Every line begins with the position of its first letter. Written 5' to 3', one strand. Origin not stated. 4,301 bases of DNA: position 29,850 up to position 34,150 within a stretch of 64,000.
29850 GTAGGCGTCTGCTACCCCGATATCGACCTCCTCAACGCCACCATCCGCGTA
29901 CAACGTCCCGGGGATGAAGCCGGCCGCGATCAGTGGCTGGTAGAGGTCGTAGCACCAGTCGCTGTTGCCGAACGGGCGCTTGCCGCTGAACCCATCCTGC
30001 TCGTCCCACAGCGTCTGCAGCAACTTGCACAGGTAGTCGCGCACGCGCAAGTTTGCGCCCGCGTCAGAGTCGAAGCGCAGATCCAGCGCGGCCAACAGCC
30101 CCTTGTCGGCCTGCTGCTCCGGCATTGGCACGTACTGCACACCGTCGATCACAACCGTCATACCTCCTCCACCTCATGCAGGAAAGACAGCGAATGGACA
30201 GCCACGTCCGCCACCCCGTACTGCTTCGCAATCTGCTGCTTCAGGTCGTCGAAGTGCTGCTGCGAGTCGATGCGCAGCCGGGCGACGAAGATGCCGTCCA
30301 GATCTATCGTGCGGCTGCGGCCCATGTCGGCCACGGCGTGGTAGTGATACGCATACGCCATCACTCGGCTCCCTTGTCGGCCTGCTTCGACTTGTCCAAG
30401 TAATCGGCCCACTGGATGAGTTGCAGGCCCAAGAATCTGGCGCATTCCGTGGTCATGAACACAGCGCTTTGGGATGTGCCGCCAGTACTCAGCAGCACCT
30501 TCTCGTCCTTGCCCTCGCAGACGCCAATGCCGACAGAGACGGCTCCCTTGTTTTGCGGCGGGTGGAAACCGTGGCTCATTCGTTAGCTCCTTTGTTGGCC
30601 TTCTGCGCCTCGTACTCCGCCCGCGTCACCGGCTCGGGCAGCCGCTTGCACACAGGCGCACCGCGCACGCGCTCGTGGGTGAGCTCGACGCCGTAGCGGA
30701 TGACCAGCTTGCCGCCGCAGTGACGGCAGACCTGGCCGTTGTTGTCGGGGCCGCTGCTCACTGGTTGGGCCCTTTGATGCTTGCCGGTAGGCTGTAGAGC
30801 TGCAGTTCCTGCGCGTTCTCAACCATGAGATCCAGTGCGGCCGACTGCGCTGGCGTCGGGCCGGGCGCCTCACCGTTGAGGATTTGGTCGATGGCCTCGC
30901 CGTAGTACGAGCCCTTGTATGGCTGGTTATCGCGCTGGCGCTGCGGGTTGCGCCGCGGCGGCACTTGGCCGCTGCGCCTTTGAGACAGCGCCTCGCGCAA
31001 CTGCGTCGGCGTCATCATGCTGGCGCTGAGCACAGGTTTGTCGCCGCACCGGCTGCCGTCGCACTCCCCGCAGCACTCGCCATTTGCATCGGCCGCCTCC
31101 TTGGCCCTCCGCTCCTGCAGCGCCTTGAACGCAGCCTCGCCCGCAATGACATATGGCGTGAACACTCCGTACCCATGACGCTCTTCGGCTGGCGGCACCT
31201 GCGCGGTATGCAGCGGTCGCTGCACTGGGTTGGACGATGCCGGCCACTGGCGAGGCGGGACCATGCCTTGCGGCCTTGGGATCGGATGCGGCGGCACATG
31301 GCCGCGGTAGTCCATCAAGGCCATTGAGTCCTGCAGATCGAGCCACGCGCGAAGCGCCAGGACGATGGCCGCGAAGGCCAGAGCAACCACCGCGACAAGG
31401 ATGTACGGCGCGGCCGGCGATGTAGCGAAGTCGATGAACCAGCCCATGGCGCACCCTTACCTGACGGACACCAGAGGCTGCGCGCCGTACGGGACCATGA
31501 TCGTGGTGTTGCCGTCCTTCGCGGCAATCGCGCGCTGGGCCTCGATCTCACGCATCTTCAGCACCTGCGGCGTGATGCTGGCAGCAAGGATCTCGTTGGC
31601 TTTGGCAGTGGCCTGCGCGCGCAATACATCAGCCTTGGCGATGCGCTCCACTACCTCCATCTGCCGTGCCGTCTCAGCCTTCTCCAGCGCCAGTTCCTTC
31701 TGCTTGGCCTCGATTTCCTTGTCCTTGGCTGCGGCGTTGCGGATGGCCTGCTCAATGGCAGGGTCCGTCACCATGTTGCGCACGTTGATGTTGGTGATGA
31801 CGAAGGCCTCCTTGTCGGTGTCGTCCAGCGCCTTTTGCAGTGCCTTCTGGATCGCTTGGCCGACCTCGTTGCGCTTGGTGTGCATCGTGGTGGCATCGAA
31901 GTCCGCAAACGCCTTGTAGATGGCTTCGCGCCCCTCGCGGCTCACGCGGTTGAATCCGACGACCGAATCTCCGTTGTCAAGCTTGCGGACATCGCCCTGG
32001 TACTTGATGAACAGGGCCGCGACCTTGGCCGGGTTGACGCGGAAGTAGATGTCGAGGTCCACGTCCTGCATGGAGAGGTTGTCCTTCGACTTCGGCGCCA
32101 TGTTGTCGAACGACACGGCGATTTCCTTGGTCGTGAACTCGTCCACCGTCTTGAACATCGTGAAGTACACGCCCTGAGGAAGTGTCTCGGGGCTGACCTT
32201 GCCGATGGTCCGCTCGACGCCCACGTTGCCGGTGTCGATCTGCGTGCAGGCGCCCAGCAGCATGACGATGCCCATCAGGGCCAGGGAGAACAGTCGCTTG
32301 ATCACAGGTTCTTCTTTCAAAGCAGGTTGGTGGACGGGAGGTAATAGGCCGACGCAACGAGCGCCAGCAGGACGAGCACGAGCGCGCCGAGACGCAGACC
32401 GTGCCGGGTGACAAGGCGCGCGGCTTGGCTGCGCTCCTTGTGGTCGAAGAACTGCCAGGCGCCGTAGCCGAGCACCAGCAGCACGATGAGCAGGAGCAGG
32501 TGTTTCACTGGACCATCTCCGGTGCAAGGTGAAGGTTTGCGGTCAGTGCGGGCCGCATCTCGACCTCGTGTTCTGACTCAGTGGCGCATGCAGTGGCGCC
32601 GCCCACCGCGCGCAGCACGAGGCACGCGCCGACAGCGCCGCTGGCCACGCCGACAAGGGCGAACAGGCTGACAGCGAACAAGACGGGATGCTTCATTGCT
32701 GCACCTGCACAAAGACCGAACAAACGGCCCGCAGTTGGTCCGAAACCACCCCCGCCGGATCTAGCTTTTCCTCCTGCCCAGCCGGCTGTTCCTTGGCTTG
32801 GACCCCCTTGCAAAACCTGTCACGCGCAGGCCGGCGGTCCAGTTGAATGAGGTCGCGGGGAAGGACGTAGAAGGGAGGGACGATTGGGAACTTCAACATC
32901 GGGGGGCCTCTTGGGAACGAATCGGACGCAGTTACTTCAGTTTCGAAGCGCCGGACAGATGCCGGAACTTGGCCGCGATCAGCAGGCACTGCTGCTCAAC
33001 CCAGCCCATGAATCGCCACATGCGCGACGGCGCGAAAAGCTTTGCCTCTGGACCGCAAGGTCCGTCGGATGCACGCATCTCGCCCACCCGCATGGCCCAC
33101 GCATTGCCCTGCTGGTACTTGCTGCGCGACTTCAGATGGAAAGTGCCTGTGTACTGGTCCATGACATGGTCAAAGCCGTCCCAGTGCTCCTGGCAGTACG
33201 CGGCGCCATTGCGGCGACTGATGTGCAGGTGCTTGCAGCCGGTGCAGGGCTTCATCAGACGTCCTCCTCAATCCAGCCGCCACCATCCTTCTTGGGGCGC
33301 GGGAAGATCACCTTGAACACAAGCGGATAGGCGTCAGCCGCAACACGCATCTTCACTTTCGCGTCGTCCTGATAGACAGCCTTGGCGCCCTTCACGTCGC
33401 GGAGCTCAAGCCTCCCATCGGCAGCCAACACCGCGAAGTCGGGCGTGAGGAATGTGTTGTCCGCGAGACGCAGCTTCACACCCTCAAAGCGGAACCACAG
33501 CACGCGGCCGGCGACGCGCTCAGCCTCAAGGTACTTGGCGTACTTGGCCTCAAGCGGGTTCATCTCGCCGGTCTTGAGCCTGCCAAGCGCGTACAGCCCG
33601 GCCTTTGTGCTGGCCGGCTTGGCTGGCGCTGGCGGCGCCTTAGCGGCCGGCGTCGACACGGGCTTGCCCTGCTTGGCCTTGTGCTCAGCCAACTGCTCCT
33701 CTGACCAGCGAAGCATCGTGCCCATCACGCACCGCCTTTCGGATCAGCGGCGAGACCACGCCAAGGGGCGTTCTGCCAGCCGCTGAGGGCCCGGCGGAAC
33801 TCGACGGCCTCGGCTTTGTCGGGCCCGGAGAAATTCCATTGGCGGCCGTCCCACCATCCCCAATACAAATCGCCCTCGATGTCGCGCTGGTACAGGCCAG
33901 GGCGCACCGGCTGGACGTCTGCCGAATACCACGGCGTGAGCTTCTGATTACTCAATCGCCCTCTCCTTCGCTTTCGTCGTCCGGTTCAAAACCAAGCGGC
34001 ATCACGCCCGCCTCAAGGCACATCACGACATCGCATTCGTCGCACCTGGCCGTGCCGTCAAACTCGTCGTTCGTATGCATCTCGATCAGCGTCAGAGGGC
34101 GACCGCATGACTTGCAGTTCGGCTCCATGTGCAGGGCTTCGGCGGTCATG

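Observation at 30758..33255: Phage-borne envelope module: secreted peptide, 2-TM peptide, SPFH/band-7 lipoprotein, Cys-rich single-pass membrane protein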

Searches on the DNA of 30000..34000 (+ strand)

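Call 3: search_dna_similar(query=window:30000-34000:+, collection=phages, mode=near, max_rows=25)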
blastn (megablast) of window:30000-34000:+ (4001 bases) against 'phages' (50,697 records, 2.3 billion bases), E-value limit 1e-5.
No match.
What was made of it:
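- Tried and rejected: Close phage relatives: megablast of the region against 50,697 phage records found no match (call 3).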

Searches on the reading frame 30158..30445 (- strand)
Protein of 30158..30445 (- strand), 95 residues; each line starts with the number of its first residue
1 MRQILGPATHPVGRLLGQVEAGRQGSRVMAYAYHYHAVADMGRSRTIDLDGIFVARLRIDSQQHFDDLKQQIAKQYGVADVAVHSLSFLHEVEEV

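Call 4: search_protein_families(library=pfam, proteins=[window:30158-30445:-], max_evalue=0.01)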
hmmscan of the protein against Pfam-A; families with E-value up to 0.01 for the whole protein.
window:30158-30445:- (95 aa): 0 families

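Call 6: search_protein_families(library=phrogs, proteins=[window:30158-30445:-], max_evalue=0.01)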
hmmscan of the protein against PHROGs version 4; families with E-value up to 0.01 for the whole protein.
window:30158-30445:- (95 aa): 1 family
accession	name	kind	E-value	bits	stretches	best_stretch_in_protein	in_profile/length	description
phrog_29890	-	unknown function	8.5e-07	30.2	1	31-89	5-59/65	-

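Call 14: search_protein_families(library=padloc, proteins=[window:30158-30445:-], max_evalue=0.01)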
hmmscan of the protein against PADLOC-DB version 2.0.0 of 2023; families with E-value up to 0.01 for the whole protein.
window:30158-30445:- (95 aa): 0 families

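Call 15: search_protein_families(library=ncbifam, proteins=[window:30158-30445:-], max_evalue=0.01)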
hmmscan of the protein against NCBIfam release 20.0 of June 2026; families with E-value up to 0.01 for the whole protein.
window:30158-30445:- (95 aa): 3 families
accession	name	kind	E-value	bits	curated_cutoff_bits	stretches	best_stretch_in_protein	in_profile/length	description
NF006266.0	PRK08415.1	equivalog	0.00024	20.6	441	1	24-88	30-93/274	enoyl-ACP reductase FabI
NF006428.0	PRK08690.1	equivalog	0.0038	16.5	462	1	18-89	24-95/261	enoyl-ACP reductase FabI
NF005717.0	PRK07533.1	equivalog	0.0043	16.7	337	1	32-89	43-100/259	enoyl-ACP reductase FabI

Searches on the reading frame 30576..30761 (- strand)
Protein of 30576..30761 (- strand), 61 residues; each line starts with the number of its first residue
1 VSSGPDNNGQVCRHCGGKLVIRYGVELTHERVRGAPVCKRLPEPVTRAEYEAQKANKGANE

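Call 4: search_protein_families(library=pfam, proteins=[window:30576-30761:-], max_evalue=0.01)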
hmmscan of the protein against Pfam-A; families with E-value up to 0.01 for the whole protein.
window:30576-30761:- (61 aa): 0 families

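Call 6: search_protein_families(library=phrogs, proteins=[window:30576-30761:-], max_evalue=0.01)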
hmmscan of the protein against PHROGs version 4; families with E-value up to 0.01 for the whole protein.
window:30576-30761:- (61 aa): 0 families

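Call 14: search_protein_families(library=padloc, proteins=[window:30576-30761:-], max_evalue=0.01)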
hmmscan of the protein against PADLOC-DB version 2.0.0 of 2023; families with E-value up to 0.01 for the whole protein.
window:30576-30761:- (61 aa): 0 families

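Call 15: search_protein_families(library=ncbifam, proteins=[window:30576-30761:-], max_evalue=0.01)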
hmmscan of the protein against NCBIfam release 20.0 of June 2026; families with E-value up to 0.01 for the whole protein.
window:30576-30761:- (61 aa): 0 families

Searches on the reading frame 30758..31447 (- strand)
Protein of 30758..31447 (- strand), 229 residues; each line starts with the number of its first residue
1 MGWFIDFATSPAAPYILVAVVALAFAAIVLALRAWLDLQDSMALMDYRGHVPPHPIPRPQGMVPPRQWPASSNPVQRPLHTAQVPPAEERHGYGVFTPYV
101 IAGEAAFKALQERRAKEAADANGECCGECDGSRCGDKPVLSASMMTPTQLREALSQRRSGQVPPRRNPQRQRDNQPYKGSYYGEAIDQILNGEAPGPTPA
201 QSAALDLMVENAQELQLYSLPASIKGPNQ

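Call 4: search_protein_families(library=pfam, proteins=[window:30758-31447:-], max_evalue=0.01)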
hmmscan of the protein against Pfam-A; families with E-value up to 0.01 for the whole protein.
window:30758-31447:- (229 aa): 0 families

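Call 6: search_protein_families(library=phrogs, proteins=[window:30758-31447:-], max_evalue=0.01)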
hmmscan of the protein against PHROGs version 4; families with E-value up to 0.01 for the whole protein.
window:30758-31447:- (229 aa): 0 families

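Call 14: search_protein_families(library=padloc, proteins=[window:30758-31447:-], max_evalue=0.01)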
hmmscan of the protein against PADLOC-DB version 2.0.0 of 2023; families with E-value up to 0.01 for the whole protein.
window:30758-31447:- (229 aa): 0 families

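Call 15: search_protein_families(library=ncbifam, proteins=[window:30758-31447:-], max_evalue=0.01)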
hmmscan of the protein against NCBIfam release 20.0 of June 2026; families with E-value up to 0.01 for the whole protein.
window:30758-31447:- (229 aa): 0 families

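Call 60: search_protein_representatives(protein=window:30761-31447:-)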
Query: 229 residues. Proteins with E-value up to 0.001 (for the whole library): 8; up to 1e-10: 4; up to 1e-30: 2. The best 8 are listed.
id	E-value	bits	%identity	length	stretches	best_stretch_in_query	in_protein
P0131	5.6e-44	166.9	57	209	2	2-172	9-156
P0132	2.9e-35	138.4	65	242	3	1-64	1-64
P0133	1.3e-26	110.0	49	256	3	2-63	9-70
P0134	1.5e-20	90.2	57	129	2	23-88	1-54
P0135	1.8e-08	50.7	35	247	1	68-200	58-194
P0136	3.9e-08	49.6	53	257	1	117-202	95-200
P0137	4.4e-08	49.4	67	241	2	123-169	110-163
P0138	2.6e-04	37.1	33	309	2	163-198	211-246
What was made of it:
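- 30758..31447 (-): Variable neighbour: a 229-aa protein with one N-terminal TM helix and the motif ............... Its family is rare. Only 8 cluster representatives turned up in 1.84 billion proteins (call 60).
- The Cys-rich protein family has 8 representatives in 1.84 billion proteins (call 60).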

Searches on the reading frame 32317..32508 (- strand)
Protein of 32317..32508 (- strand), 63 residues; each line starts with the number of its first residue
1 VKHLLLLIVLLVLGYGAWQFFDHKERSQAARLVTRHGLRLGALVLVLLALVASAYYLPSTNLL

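Call 4: search_protein_families(library=pfam, proteins=[window:32317-32508:-], max_evalue=0.01)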
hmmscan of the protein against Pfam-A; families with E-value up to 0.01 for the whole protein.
window:32317-32508:- (63 aa): 2 families
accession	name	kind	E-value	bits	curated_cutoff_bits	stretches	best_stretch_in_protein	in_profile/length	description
PF03188.21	Cytochrom_B561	-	0.0043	17.8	23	1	3-51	38-86/137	Eukaryotic cytochrome b561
PF13956.11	Ibs_toxin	-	0.0094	16.4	27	1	1-14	2-15/19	Toxin Ibs, type I toxin-antitoxin system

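Call 6: search_protein_families(library=phrogs, proteins=[window:32317-32508:-], max_evalue=0.01)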
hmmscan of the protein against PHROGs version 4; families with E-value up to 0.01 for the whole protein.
window:32317-32508:- (63 aa): 0 families

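Call 14: search_protein_families(library=padloc, proteins=[window:32317-32508:-], max_evalue=0.01)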
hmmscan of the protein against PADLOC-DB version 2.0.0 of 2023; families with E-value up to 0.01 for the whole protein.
window:32317-32508:- (63 aa): 0 families

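Call 15: search_protein_families(library=ncbifam, proteins=[window:32317-32508:-], max_evalue=0.01)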
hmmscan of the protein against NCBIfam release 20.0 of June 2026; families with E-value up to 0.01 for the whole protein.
window:32317-32508:- (63 aa): 0 families

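Call 48: find_homologous_proteins(query=window:32320-32508:-, max_evalue=0.01)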
Query window:32320-32508:- (63 aa): 10 proteins with E <= 0.01 among 43 candidates.
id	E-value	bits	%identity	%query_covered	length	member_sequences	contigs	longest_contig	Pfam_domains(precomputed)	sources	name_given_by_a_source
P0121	4.7e-31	122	98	100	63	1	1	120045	-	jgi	jgi:uncharacterized membrane protein YdjX (TVP38/TMEM64 family)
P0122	5.4e-25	103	84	100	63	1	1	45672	-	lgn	-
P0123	1.8e-23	98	83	100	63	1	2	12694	-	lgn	-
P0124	5.9e-22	94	76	100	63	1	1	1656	-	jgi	jgi:uncharacterized membrane protein YdjX (TVP38/TMEM64 family)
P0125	3.2e-18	82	71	100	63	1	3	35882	-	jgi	jgi:hypothetical protein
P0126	1.2e-14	71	59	100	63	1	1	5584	-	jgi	jgi:hypothetical protein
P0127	1.0e-12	65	62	100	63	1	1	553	-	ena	-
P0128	2.2e-11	61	51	100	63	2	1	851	-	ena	-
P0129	3.0e-10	57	56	100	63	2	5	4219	-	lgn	-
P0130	7.8e-7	46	52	100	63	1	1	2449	-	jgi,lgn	-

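Call 87: find_homologous_proteins(query=A2, max_evalue=0.001)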
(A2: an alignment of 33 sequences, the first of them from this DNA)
Query A2 (33 sequences) (63 aa, profile of the alignment): 55 proteins with E <= 0.001 among 2211 candidates.
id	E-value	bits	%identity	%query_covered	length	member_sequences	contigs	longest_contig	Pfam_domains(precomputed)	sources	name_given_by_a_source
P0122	1.0e-21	95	84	100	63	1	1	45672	-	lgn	-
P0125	1.4e-20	91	71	100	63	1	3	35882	-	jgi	jgi:hypothetical protein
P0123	1.7e-20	91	83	100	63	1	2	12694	-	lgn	-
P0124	5.4e-20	89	76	100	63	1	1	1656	-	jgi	jgi:uncharacterized membrane protein YdjX (TVP38/TMEM64 family)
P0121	1.5e-19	88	98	100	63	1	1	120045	-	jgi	jgi:uncharacterized membrane protein YdjX (TVP38/TMEM64 family)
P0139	3.2e-19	87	63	100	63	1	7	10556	-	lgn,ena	-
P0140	1.4e-18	85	52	100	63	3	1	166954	-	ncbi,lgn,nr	nr:hypothetical protein [uncultured Albidiferax sp.]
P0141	5.7e-18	83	29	100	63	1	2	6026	-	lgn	-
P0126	1.6e-17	81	59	100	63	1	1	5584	-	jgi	jgi:hypothetical protein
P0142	1.7e-17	81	30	100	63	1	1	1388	-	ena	-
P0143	4.9e-17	80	52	100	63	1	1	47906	-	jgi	jgi:preprotein translocase subunit YajC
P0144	7.4e-17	79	58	49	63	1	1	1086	-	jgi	jgi:hypothetical protein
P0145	7.8e-17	79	25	100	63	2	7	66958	-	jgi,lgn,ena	-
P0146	2.5e-16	77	51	100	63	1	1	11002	-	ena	-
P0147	2.8e-16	77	56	100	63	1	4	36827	-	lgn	-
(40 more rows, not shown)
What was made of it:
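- Tried and rejected: The partner as a truncated NfeD: one JGI label on a distant member reads 'membrane protein implicated in regulation of membrane protease activity' (call 87).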

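Call 88: search_solved_structures(query=A2, max_evalue=10, show_alignments=2)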
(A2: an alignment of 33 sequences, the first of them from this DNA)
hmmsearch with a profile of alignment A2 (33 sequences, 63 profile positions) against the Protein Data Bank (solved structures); distinct sequences matched with E-value up to 10: 4.
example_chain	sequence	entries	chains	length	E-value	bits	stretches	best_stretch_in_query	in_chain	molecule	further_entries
6h7u_A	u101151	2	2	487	1.4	12.4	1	34-60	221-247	Peptide ABC transporter permease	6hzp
6gz9_A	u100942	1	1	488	1.4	12.4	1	34-60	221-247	Peptide ABC transporter permease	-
6exs_A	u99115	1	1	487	1.5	12.3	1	34-60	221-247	Peptide ABC transporter permease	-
9i78_4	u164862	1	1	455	2.7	11.5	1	7-46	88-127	CCDC47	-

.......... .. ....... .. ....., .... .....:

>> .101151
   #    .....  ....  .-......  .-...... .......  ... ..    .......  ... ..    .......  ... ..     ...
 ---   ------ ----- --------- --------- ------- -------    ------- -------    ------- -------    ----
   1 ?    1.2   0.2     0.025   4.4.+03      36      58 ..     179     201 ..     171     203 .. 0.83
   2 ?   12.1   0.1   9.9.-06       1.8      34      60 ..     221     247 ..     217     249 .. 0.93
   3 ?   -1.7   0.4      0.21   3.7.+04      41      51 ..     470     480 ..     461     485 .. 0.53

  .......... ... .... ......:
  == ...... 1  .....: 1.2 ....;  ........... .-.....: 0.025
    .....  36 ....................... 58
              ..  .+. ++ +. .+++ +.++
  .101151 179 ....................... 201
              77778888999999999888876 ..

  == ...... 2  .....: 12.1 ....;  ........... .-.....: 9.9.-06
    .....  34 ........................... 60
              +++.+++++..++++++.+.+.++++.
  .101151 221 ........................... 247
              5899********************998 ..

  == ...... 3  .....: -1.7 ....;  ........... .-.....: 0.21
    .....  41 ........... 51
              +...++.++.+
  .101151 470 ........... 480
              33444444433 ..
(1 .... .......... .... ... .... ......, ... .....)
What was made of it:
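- Closest known: SPFH-NfeD operons. Different: The partner has no NfeD OB-fold domain and no detectable similarity to NfeD or to the YbbJ chain in the PDB (calls 4, 88).
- Tried and rejected: However, the partner profile has no similarity to YbbJ or to any other PDB chain (call 88).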

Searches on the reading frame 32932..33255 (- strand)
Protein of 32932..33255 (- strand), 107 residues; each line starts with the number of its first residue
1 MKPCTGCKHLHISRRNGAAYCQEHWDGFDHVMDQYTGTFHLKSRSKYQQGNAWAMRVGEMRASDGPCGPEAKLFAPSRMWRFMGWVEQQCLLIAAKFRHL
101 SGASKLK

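Call 4: search_protein_families(library=pfam, proteins=[window:32932-33255:-], max_evalue=0.01)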
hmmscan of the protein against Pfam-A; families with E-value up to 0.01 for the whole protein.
window:32932-33255:- (107 aa): 0 families

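Call 6: search_protein_families(library=phrogs, proteins=[window:32932-33255:-], max_evalue=0.01)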
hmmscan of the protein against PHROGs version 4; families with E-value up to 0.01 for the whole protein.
window:32932-33255:- (107 aa): 0 families

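Call 14: search_protein_families(library=padloc, proteins=[window:32932-33255:-], max_evalue=0.01)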
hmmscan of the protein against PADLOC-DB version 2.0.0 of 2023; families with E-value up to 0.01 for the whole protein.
window:32932-33255:- (107 aa): 0 families

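Call 15: search_protein_families(library=ncbifam, proteins=[window:32932-33255:-], max_evalue=0.01)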
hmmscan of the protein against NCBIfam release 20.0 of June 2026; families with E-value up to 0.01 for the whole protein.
window:32932-33255:- (107 aa): 0 families

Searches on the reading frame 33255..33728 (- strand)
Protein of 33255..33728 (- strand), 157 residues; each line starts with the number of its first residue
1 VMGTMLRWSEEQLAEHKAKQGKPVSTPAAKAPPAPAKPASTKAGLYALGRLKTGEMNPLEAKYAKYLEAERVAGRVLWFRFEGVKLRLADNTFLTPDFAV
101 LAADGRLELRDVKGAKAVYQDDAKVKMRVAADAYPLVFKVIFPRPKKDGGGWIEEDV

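Call 4: search_protein_families(library=pfam, proteins=[window:33255-33728:-], max_evalue=0.01)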
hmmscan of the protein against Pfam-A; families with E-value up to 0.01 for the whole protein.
window:33255-33728:- (157 aa): 0 families

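Call 6: search_protein_families(library=phrogs, proteins=[window:33255-33728:-], max_evalue=0.01)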
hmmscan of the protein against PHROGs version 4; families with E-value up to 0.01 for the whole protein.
window:33255-33728:- (157 aa): 2 families
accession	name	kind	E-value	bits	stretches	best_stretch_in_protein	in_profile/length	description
phrog_190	-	DNA, RNA and nucleotide metabolism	2.5e-25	90.5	1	4-156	138-294/338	Holliday junction resolvase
phrog_18669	-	unknown function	4.1e-13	50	1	103-155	3-52/54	-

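Call 14: search_protein_families(library=padloc, proteins=[window:33255-33728:-], max_evalue=0.01)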
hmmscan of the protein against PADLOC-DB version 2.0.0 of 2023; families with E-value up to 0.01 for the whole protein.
window:33255-33728:- (157 aa): 0 families

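Call 15: search_protein_families(library=ncbifam, proteins=[window:33255-33728:-], max_evalue=0.01)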
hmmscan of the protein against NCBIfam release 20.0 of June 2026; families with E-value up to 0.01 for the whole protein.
window:33255-33728:- (157 aa): 0 families
